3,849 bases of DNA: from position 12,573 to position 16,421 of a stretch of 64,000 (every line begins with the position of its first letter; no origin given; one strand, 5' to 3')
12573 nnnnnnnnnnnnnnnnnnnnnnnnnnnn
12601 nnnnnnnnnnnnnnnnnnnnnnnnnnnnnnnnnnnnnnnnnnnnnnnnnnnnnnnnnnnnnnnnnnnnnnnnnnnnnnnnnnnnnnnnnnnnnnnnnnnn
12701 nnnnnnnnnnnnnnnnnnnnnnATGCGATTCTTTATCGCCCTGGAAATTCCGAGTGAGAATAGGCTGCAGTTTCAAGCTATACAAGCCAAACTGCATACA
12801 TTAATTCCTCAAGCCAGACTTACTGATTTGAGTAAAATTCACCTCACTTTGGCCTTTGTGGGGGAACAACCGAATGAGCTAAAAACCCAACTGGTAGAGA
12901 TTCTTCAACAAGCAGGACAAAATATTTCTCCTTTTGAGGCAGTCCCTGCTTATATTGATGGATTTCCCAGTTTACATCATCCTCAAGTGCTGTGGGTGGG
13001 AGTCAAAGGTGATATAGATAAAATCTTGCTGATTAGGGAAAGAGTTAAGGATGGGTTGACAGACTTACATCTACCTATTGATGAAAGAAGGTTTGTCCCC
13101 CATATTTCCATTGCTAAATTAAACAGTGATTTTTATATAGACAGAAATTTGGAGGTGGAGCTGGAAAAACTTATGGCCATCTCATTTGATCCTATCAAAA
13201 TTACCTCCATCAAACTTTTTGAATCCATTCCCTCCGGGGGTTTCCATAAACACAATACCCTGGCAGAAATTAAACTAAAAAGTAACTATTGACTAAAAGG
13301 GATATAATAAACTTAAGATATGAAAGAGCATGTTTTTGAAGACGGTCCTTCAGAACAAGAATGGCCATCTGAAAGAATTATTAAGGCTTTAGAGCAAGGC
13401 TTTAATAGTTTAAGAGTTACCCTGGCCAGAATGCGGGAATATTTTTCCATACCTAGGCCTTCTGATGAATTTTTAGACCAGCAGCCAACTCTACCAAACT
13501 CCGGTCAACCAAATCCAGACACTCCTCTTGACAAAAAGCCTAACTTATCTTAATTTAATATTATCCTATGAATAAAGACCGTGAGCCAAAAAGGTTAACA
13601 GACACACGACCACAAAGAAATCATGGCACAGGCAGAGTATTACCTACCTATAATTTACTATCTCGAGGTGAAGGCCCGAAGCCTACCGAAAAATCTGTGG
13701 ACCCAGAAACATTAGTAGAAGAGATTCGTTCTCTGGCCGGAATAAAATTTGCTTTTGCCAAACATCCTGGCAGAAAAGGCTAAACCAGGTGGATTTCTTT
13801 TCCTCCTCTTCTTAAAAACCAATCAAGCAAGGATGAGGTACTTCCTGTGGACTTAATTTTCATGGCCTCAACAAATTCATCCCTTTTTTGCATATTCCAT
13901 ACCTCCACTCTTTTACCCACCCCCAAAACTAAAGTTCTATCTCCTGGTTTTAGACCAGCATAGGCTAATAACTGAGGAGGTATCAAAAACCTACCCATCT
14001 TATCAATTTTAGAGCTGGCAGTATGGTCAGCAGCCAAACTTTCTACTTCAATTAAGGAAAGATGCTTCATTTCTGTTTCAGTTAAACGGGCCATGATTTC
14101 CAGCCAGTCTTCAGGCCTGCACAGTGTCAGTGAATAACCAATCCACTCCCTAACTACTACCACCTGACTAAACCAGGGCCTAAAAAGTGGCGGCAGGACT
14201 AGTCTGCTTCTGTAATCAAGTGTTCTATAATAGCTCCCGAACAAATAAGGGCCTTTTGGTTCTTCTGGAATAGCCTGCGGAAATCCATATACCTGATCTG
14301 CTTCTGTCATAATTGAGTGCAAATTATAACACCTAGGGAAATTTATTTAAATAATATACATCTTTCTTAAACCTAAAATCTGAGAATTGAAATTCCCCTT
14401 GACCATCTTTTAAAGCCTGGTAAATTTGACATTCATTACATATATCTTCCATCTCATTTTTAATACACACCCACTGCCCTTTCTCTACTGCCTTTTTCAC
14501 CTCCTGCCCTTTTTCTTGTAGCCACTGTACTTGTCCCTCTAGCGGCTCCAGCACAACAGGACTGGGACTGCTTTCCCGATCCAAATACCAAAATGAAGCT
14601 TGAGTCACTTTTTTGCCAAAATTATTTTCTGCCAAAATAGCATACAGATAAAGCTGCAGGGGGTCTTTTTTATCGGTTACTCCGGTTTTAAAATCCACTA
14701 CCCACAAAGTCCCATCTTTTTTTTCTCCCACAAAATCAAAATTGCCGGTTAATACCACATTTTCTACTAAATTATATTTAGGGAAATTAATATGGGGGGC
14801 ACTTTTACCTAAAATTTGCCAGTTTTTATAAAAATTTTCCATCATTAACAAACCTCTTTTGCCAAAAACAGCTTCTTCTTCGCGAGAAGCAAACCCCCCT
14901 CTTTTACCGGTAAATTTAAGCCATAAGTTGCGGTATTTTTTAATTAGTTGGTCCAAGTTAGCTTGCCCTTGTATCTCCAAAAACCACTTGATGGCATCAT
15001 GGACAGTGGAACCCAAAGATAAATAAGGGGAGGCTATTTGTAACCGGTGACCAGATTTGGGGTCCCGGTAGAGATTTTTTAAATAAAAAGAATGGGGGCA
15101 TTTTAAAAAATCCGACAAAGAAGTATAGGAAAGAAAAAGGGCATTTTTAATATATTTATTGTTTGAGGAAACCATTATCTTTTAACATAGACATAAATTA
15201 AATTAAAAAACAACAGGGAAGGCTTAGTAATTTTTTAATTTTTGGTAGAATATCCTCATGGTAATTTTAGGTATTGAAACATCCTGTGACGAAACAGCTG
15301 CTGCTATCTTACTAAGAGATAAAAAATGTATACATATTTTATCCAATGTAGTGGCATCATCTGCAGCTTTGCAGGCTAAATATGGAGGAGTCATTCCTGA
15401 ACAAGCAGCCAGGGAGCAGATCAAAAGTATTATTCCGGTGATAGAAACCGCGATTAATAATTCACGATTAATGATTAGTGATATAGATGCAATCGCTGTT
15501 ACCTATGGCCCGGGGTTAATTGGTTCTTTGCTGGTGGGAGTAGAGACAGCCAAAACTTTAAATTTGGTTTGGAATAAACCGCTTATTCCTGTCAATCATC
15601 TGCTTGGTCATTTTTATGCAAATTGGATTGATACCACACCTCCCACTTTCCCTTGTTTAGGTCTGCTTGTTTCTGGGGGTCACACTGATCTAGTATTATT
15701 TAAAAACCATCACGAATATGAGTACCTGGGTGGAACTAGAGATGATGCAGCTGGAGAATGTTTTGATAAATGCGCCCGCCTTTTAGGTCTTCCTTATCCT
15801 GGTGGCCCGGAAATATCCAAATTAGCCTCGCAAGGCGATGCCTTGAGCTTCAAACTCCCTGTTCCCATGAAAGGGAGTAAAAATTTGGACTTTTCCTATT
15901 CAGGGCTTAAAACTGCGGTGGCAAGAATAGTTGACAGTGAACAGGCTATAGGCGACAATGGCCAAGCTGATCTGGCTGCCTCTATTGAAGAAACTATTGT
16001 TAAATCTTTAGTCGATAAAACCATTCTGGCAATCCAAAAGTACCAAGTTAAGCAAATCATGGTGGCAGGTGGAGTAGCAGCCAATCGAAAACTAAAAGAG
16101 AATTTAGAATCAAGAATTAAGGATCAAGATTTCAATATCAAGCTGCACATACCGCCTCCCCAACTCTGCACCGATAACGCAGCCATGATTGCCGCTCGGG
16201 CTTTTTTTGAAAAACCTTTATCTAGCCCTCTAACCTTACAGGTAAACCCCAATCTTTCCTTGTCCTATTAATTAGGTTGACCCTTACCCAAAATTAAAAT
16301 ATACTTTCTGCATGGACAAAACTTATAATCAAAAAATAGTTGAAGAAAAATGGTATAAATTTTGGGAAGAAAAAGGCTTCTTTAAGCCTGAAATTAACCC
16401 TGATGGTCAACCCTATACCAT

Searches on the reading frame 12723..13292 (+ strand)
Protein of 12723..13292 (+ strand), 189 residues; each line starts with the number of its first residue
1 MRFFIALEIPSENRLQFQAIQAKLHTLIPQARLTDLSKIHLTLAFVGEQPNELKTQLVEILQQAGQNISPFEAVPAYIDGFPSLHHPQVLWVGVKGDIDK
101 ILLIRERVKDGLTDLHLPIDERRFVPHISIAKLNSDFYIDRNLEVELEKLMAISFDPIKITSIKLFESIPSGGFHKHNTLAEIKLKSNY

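Call 98: search_protein_families(library=pfam, proteins=[window:12723-13292:+], max_evalue=0.001)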
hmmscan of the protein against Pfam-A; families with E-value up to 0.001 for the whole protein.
window:12723-13292:+ (189 aa): 3 families
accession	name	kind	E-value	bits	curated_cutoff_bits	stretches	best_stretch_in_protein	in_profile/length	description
PF02834.22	LigT_PEase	-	1.9e-13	50.8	23.3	1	8-91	2-87/87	LigT like Phosphoesterase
PF13563.12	2_5_RNA_ligase2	-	7.8e-12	45.9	27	1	35-136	22-119/152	2'-5' RNA ligase superfamily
PF10469.15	AKAP7_NLS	-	1.3e-06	28.9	24.4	1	3-141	3-157/208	AKAP7 2'5' RNA ligase-like domain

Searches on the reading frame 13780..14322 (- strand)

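Call 98: search_protein_families(library=pfam, proteins=[window:13780-14322:-], max_evalue=0.001)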
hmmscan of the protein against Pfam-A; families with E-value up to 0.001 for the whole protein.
window:13780-14322:- (180 aa): 1 family
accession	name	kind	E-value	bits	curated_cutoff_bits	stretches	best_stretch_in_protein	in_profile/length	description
PF02381.23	MraZ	-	1.3e-08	35.1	23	1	100-153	4-55/72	MraZ protein, putative antitoxin-like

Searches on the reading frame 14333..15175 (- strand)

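Call 98: search_protein_families(library=pfam, proteins=[window:14333-15175:-], max_evalue=0.001)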
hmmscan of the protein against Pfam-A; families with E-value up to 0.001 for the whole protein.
window:14333-15175:- (280 aa): 2 families
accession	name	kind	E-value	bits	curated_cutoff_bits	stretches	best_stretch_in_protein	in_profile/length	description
PF12705.13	PDDEXK_1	-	3.3e-21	76.8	22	1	15-250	2-241/247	PD-(D/E)XK nuclease superfamily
PF12684.13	DUF3799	-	0.00041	20.6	26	0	173-252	155-230/233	PDDEXK-like domain of unknown function (DUF3799)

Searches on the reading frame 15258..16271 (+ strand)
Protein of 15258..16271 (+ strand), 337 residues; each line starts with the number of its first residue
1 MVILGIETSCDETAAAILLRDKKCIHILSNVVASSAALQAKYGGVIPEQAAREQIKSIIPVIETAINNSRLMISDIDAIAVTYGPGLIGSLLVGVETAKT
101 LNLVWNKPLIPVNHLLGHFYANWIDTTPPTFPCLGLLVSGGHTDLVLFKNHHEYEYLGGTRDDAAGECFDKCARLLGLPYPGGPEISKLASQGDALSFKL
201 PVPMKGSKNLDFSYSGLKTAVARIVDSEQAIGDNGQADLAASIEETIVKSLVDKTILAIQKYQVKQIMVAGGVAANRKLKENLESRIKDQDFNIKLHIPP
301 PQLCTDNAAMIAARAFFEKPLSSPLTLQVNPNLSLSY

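Call 88: search_protein_families(library=pfam, proteins=[window:15258-16271:+], max_evalue=0.001)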
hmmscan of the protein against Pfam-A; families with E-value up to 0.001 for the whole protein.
window:15258-16271:+ (337 aa): 3 families
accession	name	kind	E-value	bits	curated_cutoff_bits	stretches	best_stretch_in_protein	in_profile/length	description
PF00814.31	TsaD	-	4e-94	315.7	24.8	1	26-312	1-263/264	tRNA N6-adenosine threonylcarbamoyltransferase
PF22521.2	HypF_C_2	-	2.8e-07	31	27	1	216-297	148-227/241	Carbamoyltransferase, Kae1-like Domain, second subdomain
PF02543.21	Carbam_trans_N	-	0.00067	19.6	24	0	229-291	274-328/346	Carbamoyltransferase N-terminus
